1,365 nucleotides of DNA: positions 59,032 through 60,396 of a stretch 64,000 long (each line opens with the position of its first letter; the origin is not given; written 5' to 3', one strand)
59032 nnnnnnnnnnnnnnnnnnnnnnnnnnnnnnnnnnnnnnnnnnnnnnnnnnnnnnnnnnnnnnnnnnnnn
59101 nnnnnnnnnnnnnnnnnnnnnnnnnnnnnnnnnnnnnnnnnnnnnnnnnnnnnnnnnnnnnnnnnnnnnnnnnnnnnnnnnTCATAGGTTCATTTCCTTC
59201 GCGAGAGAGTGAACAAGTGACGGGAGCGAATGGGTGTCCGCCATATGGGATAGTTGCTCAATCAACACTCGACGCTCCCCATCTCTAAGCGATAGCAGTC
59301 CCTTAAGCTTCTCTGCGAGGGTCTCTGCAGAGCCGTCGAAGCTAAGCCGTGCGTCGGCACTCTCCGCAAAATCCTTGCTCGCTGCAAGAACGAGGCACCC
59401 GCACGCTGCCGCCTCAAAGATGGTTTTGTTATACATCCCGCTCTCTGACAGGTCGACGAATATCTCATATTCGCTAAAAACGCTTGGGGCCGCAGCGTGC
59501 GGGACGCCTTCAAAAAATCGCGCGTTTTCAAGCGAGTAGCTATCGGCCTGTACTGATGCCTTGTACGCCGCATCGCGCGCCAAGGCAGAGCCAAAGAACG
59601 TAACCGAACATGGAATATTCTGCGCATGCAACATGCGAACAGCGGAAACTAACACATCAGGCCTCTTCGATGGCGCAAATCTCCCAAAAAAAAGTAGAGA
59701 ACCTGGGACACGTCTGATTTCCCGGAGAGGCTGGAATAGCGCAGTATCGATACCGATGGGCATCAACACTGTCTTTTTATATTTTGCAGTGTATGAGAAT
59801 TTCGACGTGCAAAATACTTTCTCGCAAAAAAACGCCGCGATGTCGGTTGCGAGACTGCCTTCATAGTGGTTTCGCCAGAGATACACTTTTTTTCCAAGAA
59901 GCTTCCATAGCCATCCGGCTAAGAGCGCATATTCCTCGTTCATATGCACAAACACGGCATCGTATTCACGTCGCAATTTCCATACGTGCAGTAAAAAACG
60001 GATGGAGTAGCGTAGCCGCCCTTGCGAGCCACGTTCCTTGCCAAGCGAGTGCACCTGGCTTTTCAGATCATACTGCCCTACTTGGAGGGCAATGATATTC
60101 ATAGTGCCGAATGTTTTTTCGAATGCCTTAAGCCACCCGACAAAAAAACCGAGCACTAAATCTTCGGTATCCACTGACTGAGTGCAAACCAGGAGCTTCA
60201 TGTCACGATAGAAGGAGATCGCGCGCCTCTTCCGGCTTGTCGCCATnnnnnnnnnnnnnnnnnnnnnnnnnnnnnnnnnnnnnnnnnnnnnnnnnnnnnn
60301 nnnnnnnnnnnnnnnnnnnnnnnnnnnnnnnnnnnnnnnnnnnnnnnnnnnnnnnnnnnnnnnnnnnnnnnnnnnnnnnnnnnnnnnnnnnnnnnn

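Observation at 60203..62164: GT4 glycosyltransferase fused to a truncated UDP-glucose-dehydrogenase-like module, with an A7 tract at the junction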

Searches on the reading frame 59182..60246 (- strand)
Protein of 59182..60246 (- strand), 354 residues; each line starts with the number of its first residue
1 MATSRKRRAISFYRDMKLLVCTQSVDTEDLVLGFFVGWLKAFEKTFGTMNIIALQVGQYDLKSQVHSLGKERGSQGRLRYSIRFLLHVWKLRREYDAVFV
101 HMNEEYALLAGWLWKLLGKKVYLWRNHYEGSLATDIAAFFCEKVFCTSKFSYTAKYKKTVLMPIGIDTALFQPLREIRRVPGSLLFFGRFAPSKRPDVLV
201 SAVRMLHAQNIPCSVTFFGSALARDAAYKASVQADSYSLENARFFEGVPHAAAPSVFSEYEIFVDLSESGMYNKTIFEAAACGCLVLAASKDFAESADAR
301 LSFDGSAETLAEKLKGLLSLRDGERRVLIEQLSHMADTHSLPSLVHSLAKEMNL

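Call 10: search_protein_families(library=pfam, proteins=[window:59182-60246:-], max_evalue=0.001)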
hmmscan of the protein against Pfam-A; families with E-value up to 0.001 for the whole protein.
window:59182-60246:- (354 aa): 3 families
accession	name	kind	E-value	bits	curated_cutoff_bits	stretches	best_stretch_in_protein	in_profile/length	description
PF13692.12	Glyco_trans_1_4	-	2.8e-09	37.8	27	1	183-319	3-141/142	Glycosyl transferases group 1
PF00534.26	Glycos_transf_1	-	2.8e-09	37.2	26.4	1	184-327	18-164/172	Glycosyl transferases group 1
PF13524.12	Glyco_trans_1_2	-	1.9e-07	31.5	25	1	218-332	20-125/144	Glycosyl transferase-like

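Call 56: search_protein_families(library=pfam, proteins=[window:59185-60201:-], max_evalue=0.001)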
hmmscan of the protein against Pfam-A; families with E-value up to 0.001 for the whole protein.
window:59185-60201:- (339 aa): 3 families
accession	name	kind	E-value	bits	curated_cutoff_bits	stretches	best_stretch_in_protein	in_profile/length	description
PF13692.12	Glyco_trans_1_4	-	2.6e-09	37.9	27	1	168-304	3-141/142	Glycosyl transferases group 1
PF00534.26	Glycos_transf_1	-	2.6e-09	37.3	26.4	1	169-312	18-164/172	Glycosyl transferases group 1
PF13524.12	Glyco_trans_1_2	-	1.8e-07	31.6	25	1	202-317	19-125/144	Glycosyl transferase-like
